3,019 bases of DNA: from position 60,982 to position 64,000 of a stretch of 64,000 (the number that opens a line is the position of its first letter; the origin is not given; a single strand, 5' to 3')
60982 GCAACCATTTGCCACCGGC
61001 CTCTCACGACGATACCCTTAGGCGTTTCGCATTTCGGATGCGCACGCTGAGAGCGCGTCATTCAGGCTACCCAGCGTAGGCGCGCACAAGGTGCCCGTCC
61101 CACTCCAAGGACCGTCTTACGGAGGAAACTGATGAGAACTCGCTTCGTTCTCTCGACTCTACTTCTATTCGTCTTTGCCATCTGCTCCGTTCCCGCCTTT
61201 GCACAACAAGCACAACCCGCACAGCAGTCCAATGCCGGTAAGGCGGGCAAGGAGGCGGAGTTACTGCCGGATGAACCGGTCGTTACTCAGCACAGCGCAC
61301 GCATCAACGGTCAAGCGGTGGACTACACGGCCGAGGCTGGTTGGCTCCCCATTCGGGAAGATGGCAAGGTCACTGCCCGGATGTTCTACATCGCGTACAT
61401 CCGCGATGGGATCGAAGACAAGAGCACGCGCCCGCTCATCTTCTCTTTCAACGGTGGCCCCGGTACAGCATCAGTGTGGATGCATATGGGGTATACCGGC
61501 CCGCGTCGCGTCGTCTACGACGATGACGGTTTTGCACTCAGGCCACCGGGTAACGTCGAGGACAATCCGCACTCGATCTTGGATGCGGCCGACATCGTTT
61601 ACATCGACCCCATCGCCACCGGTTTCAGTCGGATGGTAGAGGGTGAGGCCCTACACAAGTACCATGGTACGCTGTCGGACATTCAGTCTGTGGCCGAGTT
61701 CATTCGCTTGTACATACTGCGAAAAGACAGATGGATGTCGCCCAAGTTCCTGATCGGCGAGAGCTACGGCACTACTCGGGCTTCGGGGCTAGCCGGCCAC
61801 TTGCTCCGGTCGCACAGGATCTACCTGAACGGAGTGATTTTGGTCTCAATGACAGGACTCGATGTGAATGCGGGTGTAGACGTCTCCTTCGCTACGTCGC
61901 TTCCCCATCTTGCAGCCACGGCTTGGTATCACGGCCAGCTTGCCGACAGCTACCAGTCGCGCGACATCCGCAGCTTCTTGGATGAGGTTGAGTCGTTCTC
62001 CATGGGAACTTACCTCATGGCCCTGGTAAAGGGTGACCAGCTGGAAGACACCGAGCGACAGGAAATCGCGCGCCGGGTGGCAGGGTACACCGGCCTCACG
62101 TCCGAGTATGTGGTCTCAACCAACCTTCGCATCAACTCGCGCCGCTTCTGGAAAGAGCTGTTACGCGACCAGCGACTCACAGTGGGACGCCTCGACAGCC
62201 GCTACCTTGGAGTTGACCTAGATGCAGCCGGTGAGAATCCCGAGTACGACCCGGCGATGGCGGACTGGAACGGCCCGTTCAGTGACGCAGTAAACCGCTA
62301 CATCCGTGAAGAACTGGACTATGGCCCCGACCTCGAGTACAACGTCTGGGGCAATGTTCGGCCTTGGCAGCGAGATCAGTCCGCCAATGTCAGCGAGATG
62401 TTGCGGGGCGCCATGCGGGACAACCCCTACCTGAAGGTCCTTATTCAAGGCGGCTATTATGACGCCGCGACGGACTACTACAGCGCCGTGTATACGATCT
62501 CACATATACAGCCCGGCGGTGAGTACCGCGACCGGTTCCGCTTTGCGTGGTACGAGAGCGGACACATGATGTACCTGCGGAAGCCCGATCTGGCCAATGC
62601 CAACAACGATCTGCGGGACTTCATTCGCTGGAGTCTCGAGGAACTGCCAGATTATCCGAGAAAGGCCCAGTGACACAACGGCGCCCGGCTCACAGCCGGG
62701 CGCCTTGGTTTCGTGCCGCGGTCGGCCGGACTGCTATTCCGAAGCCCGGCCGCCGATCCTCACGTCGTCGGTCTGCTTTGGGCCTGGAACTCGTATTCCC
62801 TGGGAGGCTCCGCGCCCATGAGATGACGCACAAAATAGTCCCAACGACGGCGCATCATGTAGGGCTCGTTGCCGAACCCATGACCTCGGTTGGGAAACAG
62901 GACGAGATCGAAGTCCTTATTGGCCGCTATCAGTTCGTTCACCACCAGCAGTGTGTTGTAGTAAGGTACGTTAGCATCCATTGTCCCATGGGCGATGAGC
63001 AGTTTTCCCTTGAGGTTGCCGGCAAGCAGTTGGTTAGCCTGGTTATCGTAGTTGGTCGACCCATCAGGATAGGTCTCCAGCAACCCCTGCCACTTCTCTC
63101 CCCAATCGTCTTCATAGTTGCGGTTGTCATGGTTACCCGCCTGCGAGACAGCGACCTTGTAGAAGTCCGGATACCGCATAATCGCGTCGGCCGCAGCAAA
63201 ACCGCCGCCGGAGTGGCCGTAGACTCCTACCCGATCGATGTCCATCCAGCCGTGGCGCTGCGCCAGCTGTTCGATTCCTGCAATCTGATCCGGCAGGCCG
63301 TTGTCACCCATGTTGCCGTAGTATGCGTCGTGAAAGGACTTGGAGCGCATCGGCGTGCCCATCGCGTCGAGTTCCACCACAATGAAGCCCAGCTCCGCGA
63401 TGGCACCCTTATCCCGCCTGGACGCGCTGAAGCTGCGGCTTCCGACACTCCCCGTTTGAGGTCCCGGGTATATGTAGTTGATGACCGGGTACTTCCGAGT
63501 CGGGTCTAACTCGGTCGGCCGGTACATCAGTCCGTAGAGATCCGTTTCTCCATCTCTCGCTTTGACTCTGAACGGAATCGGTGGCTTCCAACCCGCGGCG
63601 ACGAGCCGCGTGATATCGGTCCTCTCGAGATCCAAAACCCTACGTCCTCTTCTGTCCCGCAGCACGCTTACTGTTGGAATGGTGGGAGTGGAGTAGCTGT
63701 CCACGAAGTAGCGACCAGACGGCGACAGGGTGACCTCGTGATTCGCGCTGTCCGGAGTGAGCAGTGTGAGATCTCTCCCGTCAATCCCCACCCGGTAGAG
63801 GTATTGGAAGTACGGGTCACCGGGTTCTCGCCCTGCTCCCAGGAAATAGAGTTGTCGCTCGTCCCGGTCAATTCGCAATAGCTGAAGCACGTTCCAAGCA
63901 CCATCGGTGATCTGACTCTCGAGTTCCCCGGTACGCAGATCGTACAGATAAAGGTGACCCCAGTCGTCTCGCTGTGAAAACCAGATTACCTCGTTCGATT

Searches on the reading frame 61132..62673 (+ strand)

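Call 8: search_protein_families(library=pfam, proteins=[window:61132-62673:+], max_evalue=0.001)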
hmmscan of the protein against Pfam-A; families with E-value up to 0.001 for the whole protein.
window:61132-62673:+ (513 aa): 1 family
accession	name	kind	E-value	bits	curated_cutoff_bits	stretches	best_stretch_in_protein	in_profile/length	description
PF00450.28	Peptidase_S10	-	6.8e-12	45.9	21.9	1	63-271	7-201/420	Serine carboxypeptidase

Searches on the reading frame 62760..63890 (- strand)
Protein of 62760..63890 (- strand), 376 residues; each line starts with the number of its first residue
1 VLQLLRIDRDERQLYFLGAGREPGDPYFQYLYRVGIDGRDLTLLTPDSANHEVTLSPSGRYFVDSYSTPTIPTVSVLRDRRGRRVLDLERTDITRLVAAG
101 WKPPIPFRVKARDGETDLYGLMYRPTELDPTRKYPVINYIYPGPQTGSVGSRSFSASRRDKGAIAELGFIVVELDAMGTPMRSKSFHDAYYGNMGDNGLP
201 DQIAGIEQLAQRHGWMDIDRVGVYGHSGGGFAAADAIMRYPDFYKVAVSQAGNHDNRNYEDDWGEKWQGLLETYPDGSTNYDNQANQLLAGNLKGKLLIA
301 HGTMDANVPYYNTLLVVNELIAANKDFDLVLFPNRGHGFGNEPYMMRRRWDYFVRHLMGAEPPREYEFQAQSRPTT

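Call 8: search_protein_families(library=pfam, proteins=[window:62760-63890:-], max_evalue=0.001)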
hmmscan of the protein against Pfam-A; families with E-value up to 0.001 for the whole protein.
window:62760-63890:- (376 aa): 5 families
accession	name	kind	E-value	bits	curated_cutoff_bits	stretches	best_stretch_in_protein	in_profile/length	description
PF00326.27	Peptidase_S9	-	4e-43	147.8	22.6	1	164-357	10-210/213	Prolyl oligopeptidase family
PF00930.27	DPPIV_N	-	1.9e-10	40.5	22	1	3-73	284-354/354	Dipeptidyl peptidase IV (DPP IV) N-terminal region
PF01738.24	DLH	-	5.1e-05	23.4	21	1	202-342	81-191/217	Dienelactone hydrolase family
PF12146.15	Hydrolase_4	-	0.00017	21.4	27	0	199-258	59-115/239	Serine aminopeptidase, S33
PF00561.26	Abhydrolase_1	-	0.0005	20.2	25.8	0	217-303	67-149/245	alpha/beta hydrolase fold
